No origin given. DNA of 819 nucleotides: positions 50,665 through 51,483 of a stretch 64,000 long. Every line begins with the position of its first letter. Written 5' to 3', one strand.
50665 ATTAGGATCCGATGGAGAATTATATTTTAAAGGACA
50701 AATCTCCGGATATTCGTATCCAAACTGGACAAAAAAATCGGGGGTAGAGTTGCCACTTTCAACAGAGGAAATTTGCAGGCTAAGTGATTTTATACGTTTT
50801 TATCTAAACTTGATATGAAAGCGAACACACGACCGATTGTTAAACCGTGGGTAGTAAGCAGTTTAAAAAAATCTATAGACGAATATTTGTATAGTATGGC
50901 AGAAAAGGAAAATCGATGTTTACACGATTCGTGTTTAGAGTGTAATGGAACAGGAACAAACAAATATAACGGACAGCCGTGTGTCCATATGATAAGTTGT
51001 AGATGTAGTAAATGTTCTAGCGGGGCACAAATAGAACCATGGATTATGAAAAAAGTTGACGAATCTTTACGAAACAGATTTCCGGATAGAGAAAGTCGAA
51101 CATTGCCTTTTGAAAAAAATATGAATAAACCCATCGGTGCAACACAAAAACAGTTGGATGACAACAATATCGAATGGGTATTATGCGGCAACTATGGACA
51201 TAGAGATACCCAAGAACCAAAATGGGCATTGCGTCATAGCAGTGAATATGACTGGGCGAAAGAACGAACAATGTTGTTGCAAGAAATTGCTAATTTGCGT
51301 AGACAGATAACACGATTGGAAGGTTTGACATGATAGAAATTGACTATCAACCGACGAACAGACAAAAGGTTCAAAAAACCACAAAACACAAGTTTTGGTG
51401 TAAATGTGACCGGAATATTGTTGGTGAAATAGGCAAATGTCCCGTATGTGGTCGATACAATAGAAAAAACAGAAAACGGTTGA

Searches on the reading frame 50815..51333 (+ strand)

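Call 72: search_protein_families(library=phrogs, proteins=[window:50815-51333:+], max_evalue=0.001)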
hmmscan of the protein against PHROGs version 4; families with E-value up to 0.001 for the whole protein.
window:50815-51333:+ (172 aa): 1 family
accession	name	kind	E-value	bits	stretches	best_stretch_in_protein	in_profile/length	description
phrog_17149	-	unknown function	3.4e-10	41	1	18-68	21-73/76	-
